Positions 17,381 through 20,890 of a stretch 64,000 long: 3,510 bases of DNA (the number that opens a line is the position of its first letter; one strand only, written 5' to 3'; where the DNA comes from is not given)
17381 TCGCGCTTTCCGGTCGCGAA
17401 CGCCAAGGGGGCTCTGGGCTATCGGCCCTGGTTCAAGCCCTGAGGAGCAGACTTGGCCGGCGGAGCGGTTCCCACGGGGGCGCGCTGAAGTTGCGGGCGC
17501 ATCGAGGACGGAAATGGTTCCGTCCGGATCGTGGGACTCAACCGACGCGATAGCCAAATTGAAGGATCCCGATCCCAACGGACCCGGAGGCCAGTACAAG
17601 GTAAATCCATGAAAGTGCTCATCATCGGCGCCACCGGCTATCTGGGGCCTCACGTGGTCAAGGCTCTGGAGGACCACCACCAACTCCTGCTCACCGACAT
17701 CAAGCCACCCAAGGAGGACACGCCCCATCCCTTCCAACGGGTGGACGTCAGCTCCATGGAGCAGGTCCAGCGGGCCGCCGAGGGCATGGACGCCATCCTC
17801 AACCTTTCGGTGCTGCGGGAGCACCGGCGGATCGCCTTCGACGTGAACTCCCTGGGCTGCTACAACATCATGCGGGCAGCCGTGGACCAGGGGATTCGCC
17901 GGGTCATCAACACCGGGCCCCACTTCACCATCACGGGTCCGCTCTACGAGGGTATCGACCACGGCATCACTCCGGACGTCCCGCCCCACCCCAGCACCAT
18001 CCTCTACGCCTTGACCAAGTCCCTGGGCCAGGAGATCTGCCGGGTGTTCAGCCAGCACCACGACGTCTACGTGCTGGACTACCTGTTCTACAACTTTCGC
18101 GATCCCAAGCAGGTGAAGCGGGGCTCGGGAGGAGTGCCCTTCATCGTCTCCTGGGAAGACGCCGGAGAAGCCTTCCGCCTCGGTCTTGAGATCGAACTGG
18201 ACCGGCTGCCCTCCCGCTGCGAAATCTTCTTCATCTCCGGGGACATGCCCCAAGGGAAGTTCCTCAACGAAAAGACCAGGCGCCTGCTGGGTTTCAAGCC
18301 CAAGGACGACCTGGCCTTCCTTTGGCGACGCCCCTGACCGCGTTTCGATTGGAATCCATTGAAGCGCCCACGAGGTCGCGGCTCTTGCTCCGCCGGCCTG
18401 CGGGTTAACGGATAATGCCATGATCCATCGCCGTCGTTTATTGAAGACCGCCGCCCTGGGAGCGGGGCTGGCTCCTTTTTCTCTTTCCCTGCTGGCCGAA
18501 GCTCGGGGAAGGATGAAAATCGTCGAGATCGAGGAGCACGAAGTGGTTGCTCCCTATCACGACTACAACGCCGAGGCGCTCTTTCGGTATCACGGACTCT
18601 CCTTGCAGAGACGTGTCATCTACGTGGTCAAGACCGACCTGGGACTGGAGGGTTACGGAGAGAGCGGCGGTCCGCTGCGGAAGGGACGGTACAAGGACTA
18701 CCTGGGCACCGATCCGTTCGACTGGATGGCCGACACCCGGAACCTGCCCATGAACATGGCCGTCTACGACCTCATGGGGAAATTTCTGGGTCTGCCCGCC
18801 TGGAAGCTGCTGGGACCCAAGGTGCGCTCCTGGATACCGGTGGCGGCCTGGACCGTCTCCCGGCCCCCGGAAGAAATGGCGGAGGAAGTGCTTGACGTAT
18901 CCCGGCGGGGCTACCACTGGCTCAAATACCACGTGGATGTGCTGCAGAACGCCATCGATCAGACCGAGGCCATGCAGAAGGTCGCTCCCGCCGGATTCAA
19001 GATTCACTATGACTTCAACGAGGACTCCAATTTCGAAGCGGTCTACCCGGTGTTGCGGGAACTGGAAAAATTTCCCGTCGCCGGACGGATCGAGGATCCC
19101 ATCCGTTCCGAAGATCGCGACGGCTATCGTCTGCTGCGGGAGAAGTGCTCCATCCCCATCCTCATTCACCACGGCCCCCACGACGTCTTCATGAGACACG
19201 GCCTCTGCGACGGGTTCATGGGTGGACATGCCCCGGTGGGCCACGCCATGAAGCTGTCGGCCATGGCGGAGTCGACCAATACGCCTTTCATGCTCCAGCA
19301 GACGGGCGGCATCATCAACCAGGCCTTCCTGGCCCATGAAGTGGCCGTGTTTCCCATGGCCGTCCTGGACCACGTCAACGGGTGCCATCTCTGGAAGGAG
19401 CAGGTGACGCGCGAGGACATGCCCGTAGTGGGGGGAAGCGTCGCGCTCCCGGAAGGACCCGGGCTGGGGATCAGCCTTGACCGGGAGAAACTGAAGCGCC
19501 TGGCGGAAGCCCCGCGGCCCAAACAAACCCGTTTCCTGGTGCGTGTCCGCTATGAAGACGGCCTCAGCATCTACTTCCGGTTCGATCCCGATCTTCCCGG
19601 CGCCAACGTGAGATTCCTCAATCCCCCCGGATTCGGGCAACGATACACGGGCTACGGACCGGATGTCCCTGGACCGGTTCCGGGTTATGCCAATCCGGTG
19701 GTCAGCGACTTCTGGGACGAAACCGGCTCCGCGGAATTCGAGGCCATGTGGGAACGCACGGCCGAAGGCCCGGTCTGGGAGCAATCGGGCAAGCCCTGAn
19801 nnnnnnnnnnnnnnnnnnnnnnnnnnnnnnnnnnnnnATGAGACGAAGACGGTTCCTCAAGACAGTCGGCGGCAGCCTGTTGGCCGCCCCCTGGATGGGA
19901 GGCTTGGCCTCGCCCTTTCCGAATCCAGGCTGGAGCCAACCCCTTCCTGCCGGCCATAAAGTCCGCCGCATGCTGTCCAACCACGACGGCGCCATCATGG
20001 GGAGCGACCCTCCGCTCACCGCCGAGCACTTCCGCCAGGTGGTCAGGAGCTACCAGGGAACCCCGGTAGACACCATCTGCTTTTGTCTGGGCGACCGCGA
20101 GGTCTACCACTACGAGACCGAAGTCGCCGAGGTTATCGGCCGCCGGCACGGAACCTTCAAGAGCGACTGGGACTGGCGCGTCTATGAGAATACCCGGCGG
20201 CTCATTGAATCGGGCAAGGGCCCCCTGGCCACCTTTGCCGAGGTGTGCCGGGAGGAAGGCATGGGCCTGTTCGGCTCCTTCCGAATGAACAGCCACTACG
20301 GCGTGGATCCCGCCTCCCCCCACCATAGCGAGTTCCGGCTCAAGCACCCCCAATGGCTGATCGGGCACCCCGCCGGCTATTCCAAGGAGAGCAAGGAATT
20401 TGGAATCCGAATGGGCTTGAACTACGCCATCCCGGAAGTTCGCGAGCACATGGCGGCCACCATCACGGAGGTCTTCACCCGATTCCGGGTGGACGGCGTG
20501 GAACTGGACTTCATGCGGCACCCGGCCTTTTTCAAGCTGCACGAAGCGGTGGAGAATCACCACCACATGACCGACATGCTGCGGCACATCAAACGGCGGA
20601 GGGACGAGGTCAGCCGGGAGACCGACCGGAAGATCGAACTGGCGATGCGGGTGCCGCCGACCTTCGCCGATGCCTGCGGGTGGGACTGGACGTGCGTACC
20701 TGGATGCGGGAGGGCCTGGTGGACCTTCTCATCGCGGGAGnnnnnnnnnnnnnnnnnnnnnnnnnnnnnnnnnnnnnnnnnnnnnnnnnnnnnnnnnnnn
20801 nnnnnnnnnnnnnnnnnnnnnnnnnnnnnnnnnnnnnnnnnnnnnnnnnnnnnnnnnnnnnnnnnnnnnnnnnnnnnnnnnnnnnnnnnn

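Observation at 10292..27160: Tandemly expanded family of Tat-exported TIM-barrel glycoside-hydrolase-like proteins inside a fully Tat-targeted sugar-acid-type pathway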

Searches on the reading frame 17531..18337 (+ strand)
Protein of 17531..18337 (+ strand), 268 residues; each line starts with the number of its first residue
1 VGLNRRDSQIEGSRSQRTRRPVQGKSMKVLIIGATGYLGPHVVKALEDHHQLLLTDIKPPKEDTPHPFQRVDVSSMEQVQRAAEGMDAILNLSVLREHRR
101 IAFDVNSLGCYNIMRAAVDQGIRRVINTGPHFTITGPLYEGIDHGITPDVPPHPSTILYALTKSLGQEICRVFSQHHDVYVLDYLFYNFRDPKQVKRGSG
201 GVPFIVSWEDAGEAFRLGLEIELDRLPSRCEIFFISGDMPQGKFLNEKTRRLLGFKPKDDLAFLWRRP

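Call 4: search_protein_families(library=pfam, proteins=[window:17531-18337:+], max_evalue=0.01)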
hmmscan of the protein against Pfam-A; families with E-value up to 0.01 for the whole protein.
window:17531-18337:+ (268 aa): 5 families
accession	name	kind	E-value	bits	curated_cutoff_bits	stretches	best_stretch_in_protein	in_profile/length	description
PF01370.27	Epimerase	-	2.5e-11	43.9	20.9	1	29-179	1-162/240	NAD dependent epimerase/dehydratase family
PF01073.25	3Beta_HSD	-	1.3e-06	28.1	22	1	30-128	1-114/280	3-beta hydroxysteroid dehydrogenase/isomerase family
PF13460.12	NAD_binding_10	-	6.8e-06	26.5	27.2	1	33-126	1-94/184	NAD(P)H-binding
PF01118.30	Semialdhyde_dh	-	0.0043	17.9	26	0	28-54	1-27/121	Semialdehyde dehydrogenase, NAD binding domain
PF04321.23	RmlD_sub_bind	-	0.0055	16.3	27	0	27-123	1-95/287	RmlD substrate binding domain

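Call 5: search_protein_families(library=ncbifam, proteins=[window:17531-18337:+], max_evalue=0.01)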
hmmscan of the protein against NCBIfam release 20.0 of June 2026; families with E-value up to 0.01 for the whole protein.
window:17531-18337:+ (268 aa): 11 families
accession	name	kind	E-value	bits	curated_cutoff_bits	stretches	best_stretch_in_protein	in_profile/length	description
NF041293.1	G6PDh_Azf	equivalog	1.6e-10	40.8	400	1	28-262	4-250/252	NAD-dependent glucose-6-phosphate dehydrogenase Azf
TIGR03466.1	HpnA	hypoth_equivalog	4.4e-07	29.1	367.65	1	27-134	1-117/327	hopanoid-associated sugar epimerase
NF052578.1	StrlDmthSdmBMthl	equivalog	2.5e-05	24.2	600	1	27-143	1-125/328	sterol demethylase protein SdmB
NF042423.1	oxyalk_red_Shew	equivalog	0.00017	20.7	580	1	25-145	7-134/331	2-alkyl-3-oxoalkanoate reductase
NF005754.0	PRK07578.1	equivalog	0.00018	21.4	167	1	27-89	1-59/200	short chain dehydrogenase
NF042422.1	oxyalk_red_OleD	equivalog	0.0009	18.7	580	1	27-130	1-110/329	2-alkyl-3-oxoalkanoate reductase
TIGR04180.1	EDH_00030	hypoth_equivalog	0.0011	18.1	475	0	72-197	57-183/297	NAD-dependent 4,6-dehydratase LegB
TIGR01214.1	rmlD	equivalog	0.0016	17.6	224.05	1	28-175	1-140/285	dTDP-4-dehydrorhamnose reductase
TIGR01850.1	argC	equivalog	0.0018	17.6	233.6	1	27-71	1-44/345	N-acetyl-gamma-glutamyl-phosphate reductase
NF006416.0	PRK08664.1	subfamily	0.0024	17.1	232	1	26-64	3-41/350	aspartate-semialdehyde dehydrogenase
NF006074.0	PRK08220.1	equivalog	0.0075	15.9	312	0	26-87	8-70/251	2,3-dihydro-2,3-dihydroxybenzoate dehydrogenase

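Call 45: search_solved_structures(query=window:17609-18337:+, max_evalue=0.001)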
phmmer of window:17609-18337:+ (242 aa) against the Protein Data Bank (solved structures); distinct sequences matched with E-value up to 0.001: 17.
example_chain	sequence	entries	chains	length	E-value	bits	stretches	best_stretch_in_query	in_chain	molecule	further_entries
2p5u_A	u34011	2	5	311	1.6e-08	37.6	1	1-179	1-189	UDP-glucose 4-epimerase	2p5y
3rft_A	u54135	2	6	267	1.6e-06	31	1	2-148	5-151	Uronate dehydrogenase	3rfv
6mfh_A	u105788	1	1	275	1.9e-06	30.8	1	3-170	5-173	Mutated Uronate Dehydrogenase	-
5z75_A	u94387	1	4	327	2.2e-06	30.5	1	1-156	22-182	Artificial L-threonine 3-dehydrogenase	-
5y1d_A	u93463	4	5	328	4.5e-06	29.5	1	3-160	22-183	NAD dependent epimerase/dehydratase family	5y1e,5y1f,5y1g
7cgv_A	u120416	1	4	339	4.9e-06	29.4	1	2-156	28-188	Artificial L-threonine 3-dehydrogenase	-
3ay3_A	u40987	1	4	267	1.1e-05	28.3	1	3-170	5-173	NAD-dependent epimerase/dehydratase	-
3rfx_A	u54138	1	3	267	1.9e-05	27.5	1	2-148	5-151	Uronate dehydrogenase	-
8sg0_A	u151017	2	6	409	0.0002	24.2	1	2-167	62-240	GDP-mannose 3,5-epimerase | GDP-mannose 3,5 epimerase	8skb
6jkg_A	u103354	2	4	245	0.00032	23.5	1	4-135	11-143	Sterol-4-alpha-carboxylate 3-dehydrogenase, decarboxylating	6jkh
2c5e_A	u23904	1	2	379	0.00042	23.1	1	1-167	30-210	GDP-MANNOSE-3', 5'-EPIMERASE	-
3icp_A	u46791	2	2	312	0.00043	23.1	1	1-166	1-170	NAD-dependent epimerase/dehydratase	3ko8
3a1n_A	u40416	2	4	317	0.00046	23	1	3-111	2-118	NDP-sugar epimerase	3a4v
2c59_A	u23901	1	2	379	0.00048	22.9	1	1-166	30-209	GDP-MANNOSE-3', 5'-EPIMERASE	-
7eps_A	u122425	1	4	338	0.00056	22.7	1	2-160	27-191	L-threonine 3-dehydrogenase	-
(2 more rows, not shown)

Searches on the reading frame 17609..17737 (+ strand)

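Call 57: search_protein_families(library=pfam, proteins=[window:17609-17737:+], max_evalue=10)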
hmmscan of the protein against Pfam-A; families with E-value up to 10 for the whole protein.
seq(43 aa): 6 families
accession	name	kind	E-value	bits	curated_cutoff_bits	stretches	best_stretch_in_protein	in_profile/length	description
PF01118.30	Semialdhyde_dh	-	0.00062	20.6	26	1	2-27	1-26/121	Semialdehyde dehydrogenase, NAD binding domain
PF01370.27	Epimerase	-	0.0013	18.6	20.9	1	3-27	1-26/240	NAD dependent epimerase/dehydratase family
PF05368.20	NmrA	-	0.0031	17.6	27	1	2-23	4-25/298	NmrA-like family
PF01113.26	DapB_N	-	0.0077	16.8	25.6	1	1-29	1-29/124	Dihydrodipicolinate reductase, N-terminus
PF04321.23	RmlD_sub_bind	-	0.045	13.2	27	1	1-27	1-28/287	RmlD substrate binding domain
PF16083.10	Phage_holin_3_3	-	0.052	14.1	28.4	1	1-21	58-78/78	LydA holin phage, holin superfamily III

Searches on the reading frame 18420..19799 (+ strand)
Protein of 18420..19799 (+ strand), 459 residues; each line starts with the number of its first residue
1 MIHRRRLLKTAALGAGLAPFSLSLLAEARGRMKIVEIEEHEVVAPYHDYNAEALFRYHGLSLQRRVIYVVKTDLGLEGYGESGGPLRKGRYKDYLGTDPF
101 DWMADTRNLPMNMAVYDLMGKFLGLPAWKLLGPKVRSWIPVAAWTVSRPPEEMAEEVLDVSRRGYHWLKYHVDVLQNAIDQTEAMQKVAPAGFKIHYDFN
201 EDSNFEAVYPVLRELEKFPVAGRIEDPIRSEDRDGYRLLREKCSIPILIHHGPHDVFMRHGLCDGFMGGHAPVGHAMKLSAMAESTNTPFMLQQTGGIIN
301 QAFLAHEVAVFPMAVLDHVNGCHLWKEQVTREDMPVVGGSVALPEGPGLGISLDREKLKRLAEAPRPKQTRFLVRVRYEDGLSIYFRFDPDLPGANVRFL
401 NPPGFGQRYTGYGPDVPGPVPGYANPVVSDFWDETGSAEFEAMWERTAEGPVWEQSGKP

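Call 4: search_protein_families(library=pfam, proteins=[window:18420-19799:+], max_evalue=0.01)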
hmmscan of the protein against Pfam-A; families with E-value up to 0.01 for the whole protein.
window:18420-19799:+ (459 aa): 1 family
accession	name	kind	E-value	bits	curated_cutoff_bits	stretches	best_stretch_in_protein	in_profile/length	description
PF13378.12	MR_MLE_C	-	6.4e-22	78.8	29.4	1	152-356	1-218/219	Enolase C-terminal domain-like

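Call 5: search_protein_families(library=ncbifam, proteins=[window:18420-19799:+], max_evalue=0.01)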
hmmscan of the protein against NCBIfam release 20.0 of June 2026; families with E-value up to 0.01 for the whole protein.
window:18420-19799:+ (459 aa): 10 families
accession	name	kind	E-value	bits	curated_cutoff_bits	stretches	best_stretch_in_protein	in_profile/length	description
NF040790.2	glucon_galact_dh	equivalog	1.9e-16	59.9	750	1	111-364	97-372/390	bifunctional D-gluconate/D-galactonate dehydratase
NF010624.0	PRK14017.1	equivalog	3.8e-15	55.9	311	1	111-364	86-363/382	galactonate dehydratase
TIGR02534.1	mucon_cyclo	subfamily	2.9e-14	52.9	334.95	1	111-361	103-365/368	muconate/chloromuconate family cycloisomerase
NF040866.1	AraD_Arch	equivalog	2.7e-11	43.1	650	1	112-358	108-366/372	arabinonate dehydratase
NF043051.1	ManoateDhtManD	equivalog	2.3e-09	36.6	550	1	111-172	89-150/403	D-mannonate dehydratase ManD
NF047820.1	TalGalacDh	equivalog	5e-08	32.2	500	1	110-356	110-359/371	L-talarate/galactarate dehydratase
NF011654.0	PRK15072.1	subfamily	5.2e-07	28.9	430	1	111-174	89-152/404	D-galactonate dehydratase family protein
NF011968.0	PRK15440.1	equivalog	1.7e-06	27.2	393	1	112-256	130-272/395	L-rhamnonate dehydratase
NF043002.1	HProlDhtase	equivalog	6.4e-06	25.2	500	1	110-200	104-195/366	cis-3-hydroxy-L-proline dehydratase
TIGR03247.1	glucar-dehydr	equivalog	0.0001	21.1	828.7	1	317-362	359-406/441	glucarate dehydratase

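Call 46: search_solved_structures(query=window:18420-19799:+, max_evalue=0.00001, show_alignments=1)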
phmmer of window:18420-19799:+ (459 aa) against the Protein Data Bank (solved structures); distinct sequences matched with E-value up to 0.00001: 41.
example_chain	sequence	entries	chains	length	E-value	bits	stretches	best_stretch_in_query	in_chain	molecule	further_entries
2qde_A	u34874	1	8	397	2.4e-17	65.9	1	110-363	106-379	Mandelate racemase/muconate lactonizing enzyme family protein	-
3i6e_A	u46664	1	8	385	9.9e-16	60.6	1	111-362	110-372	Muconate cycloisomerase I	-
3i6t_A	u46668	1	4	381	1.2e-13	53.8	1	110-364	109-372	Muconate cycloisomerase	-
2p88_A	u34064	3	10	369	2.8e-11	46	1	105-252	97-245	Mandelate racemase/muconate lactonizing enzyme family protein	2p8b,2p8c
5olc_A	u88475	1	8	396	6.6e-11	44.7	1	111-248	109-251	Galactonate dehydratase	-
3ozm_A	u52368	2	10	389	1.4e-10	43.6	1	111-356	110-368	Putative mandelate racemase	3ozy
3h12_A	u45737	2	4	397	1.5e-10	43.5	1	111-356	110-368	mandelate racemase | Putative mandelate racemase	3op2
2qdd_A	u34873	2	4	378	1.9e-09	39.9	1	109-360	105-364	Mandelate racemase/muconate lactonizing enzyme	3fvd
3fcp_A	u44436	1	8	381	5.3e-09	38.4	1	112-359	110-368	L-Ala-D/L-Glu epimerase, a muconate lactonizing enzyme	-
3q45_A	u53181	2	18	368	1.5e-08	36.9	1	111-357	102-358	Mandelate racemase/muconate lactonizing enzyme family; possible chloromuconate cycloisomer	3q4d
3bjs_A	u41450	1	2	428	2.4e-08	36.3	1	111-359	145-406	Mandelate racemase/muconate lactonizing enzyme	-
4dye_A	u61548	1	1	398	6e-08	35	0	63-362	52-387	isomerase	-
2oqh_A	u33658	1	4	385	6.7e-08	34.8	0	64-362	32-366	Putative isomerase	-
3ssz_A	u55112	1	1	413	8.1e-08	34.5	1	111-255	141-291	Mandelate racemase/muconate lactonizing enzyme, N-terminal domain protein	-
4h2h_A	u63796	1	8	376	1.2e-07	33.9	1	111-357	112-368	Mandelate racemase/muconate lactonizing enzyme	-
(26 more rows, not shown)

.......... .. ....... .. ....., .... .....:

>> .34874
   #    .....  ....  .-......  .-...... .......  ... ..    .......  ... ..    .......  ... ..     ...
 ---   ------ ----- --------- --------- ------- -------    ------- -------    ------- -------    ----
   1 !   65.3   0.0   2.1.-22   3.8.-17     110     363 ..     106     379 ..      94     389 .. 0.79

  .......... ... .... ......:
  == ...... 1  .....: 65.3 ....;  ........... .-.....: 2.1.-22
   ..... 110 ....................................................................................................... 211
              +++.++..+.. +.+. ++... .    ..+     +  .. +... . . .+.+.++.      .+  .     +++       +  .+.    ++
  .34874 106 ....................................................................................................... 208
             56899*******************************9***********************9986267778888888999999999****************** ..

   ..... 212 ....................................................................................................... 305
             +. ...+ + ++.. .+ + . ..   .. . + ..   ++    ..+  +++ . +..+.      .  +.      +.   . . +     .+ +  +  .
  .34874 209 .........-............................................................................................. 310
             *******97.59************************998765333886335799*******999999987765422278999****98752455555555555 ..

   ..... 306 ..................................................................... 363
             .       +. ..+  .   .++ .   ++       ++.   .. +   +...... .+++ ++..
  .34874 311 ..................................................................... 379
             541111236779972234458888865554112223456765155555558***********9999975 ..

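Call 48: find_homologous_proteins(query=window:18420-19799:+, max_evalue=0.00001)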
Query window:18420-19799:+ (459 aa): 565 proteins with E <= 0.00001 among 8000 candidates; the best 120 are listed.
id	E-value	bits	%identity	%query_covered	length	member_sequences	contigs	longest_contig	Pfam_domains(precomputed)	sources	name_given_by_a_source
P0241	0.0e+0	1045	97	100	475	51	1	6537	PF13378.13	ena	-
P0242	0.0e+0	1043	96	100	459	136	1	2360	PF13378.13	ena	-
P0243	5.2e-266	901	81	100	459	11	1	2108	PF13378.13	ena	-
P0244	6.4e-265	897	81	99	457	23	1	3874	PF13378.13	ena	-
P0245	7.2e-264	894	80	99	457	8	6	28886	PF13378.13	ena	-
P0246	6.3e-260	881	80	98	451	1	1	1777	PF13378.13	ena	-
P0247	1.4e-241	820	80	92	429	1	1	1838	PF13378.13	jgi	jgi:L-alanine-DL-glutamate epimerase-like enolase superfamily enzyme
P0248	3.3e-226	770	71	99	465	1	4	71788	PF13378.13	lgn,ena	-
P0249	1.5e-225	767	71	100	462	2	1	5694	PF13378.13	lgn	-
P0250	1.8e-225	767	70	99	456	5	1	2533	PF13378.13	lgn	-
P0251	3.9e-225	766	70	98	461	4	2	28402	PF13378.13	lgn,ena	-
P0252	8.2e-225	765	70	99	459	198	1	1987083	PF13378.13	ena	-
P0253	2.9e-222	757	69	100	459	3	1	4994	PF13378.13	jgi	jgi:L-alanine-DL-glutamate epimerase-like enolase superfamily enzyme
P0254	1.0e-221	755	69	100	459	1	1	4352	PF13378.13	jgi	jgi:L-alanine-DL-glutamate epimerase-like enolase superfamily enzyme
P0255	1.1e-221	755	69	100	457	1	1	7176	PF13378.13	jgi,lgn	jgi:L-alanine-DL-glutamate epimerase-like enolase superfamily enzyme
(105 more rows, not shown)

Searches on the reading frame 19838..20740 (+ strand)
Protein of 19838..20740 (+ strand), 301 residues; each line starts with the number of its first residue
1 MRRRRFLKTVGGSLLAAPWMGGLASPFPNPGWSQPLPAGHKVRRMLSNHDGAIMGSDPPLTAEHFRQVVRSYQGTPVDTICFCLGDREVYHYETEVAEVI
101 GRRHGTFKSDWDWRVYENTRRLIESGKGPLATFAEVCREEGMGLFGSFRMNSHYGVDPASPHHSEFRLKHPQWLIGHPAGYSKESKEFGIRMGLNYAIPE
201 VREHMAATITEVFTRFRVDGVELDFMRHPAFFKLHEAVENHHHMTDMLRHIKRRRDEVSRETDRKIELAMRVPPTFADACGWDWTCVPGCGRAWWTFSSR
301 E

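Call 4: search_protein_families(library=pfam, proteins=[window:19838-20740:+], max_evalue=0.01)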
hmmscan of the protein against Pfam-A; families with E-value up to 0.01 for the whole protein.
window:19838-20740:+ (301 aa): 1 family
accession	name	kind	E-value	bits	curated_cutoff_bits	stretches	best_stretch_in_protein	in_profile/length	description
PF02638.21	GHL10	-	2.2e-08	34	27.9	1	113-224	55-161/311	Glycosyl hydrolase-like 10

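Call 5: search_protein_families(library=ncbifam, proteins=[window:19838-20740:+], max_evalue=0.01)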
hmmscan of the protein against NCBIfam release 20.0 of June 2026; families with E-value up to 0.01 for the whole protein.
window:19838-20740:+ (301 aa): 0 families
